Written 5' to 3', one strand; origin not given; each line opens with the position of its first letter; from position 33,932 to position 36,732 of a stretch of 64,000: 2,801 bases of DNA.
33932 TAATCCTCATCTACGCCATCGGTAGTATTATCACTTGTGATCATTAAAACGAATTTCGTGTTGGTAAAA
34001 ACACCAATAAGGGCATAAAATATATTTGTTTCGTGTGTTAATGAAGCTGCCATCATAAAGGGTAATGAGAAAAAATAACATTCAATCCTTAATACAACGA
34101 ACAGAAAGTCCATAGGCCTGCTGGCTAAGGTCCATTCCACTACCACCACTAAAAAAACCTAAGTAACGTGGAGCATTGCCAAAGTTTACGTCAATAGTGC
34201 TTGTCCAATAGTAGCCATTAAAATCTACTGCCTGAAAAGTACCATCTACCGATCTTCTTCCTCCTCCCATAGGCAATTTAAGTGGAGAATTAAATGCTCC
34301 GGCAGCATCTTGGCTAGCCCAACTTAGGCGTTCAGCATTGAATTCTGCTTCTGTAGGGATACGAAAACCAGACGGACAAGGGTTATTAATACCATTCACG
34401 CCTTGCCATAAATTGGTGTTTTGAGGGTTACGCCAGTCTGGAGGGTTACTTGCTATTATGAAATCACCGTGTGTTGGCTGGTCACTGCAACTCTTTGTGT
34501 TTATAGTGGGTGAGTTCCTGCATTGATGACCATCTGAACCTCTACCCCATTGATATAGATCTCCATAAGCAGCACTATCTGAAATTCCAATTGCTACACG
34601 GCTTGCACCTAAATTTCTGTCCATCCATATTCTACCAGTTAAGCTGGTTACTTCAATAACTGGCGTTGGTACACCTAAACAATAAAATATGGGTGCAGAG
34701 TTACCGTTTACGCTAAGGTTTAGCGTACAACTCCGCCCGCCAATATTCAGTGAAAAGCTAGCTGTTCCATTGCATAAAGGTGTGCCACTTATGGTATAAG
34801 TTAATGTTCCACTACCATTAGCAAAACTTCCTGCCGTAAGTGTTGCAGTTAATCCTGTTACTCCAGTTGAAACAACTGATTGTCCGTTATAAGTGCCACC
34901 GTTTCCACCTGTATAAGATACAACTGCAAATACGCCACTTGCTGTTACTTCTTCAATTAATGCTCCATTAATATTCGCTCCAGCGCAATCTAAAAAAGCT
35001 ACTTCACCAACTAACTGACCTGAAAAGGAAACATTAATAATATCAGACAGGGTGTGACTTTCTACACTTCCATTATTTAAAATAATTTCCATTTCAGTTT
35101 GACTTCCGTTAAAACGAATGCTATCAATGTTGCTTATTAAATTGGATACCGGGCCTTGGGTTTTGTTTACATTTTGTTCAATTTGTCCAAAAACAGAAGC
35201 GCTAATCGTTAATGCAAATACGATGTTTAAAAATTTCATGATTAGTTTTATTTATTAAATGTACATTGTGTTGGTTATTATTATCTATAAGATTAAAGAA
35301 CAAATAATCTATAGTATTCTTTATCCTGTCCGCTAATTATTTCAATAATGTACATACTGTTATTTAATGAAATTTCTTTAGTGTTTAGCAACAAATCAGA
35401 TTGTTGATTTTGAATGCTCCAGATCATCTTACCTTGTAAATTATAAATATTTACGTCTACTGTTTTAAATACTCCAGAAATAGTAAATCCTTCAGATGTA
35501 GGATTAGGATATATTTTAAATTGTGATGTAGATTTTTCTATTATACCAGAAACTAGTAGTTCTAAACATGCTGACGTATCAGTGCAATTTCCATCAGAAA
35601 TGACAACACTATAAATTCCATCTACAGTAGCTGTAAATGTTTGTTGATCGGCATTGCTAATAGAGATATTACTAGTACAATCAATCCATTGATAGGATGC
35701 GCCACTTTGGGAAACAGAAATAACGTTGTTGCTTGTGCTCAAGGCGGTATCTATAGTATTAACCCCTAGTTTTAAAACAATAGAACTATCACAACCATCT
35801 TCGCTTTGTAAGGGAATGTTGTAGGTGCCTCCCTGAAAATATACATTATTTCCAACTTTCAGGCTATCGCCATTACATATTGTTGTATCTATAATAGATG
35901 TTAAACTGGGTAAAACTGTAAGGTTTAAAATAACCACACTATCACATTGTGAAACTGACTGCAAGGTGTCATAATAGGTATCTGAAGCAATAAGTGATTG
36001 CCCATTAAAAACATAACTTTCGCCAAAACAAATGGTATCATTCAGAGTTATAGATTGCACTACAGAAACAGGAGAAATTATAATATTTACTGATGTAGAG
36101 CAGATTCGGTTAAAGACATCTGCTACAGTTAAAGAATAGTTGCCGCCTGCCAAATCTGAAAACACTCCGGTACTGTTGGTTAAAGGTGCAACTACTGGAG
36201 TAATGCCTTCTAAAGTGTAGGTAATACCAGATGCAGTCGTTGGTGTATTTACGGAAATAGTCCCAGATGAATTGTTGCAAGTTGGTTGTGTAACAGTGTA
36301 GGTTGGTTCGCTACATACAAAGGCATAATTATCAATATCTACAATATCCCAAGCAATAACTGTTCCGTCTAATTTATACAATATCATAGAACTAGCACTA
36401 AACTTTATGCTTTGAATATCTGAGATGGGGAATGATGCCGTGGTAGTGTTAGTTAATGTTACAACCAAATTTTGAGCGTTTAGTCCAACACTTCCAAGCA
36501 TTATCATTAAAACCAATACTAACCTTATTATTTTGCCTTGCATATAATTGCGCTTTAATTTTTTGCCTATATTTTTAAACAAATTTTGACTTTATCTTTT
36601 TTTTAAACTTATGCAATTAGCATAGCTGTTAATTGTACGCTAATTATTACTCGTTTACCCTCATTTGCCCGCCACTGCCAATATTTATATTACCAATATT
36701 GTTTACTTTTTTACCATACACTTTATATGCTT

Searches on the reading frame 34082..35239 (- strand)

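Call 19: search_protein_families(library=pfam, proteins=[window:34082-35239:-], max_evalue=0.001)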
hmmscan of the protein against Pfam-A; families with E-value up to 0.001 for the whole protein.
window:34082-35239:- (385 aa): 1 family
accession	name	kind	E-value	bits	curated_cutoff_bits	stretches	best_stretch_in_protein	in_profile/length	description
PF09603.15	Fib_succ_major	-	2.2e-11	44.8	33.9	1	325-384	129-187/187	Fibrobacter succinogenes major domain (Fib_succ_major)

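Call 20: search_protein_families(library=ncbifam, proteins=[window:34082-35239:-], max_evalue=0.001)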
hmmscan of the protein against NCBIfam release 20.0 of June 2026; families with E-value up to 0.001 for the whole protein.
window:34082-35239:- (385 aa): 1 family
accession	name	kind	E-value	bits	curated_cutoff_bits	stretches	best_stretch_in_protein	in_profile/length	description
TIGR02145.1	Fib_succ_major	domain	8.9e-07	29.8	41.65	1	203-385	19-176/176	FISUMP domain-containing protein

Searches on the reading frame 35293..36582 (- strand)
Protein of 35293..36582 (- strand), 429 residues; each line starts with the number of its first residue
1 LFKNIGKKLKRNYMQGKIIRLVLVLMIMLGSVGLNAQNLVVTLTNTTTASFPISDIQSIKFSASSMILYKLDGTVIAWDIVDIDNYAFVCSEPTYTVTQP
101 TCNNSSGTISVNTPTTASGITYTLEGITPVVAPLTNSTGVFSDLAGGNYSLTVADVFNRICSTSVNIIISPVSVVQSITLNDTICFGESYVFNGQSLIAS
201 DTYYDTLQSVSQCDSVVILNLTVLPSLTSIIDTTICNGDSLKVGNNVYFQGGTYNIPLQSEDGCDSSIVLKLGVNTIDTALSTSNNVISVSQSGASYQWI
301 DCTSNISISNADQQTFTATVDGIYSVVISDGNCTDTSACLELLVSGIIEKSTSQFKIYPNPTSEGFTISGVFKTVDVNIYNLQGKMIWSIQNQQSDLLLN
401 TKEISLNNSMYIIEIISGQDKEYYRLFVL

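Call 19: search_protein_families(library=pfam, proteins=[window:35293-36582:-], max_evalue=0.001)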
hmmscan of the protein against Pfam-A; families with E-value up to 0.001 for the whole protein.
window:35293-36582:- (429 aa): 1 family
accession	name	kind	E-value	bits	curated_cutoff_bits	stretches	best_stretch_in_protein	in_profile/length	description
PF18962.6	Por_Secre_tail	-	4.4e-09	36.9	27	1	357-425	1-72/75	Secretion system C-terminal sorting domain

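Call 20: search_protein_families(library=ncbifam, proteins=[window:35293-36582:-], max_evalue=0.001)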
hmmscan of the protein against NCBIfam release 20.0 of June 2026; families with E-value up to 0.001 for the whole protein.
window:35293-36582:- (429 aa): 1 family
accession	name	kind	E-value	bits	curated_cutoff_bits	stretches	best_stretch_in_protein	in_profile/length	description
TIGR04183.1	Por_Secre_tail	domain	1.4e-08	34.6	23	1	357-426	1-69/72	T9SS type A sorting domain-containing protein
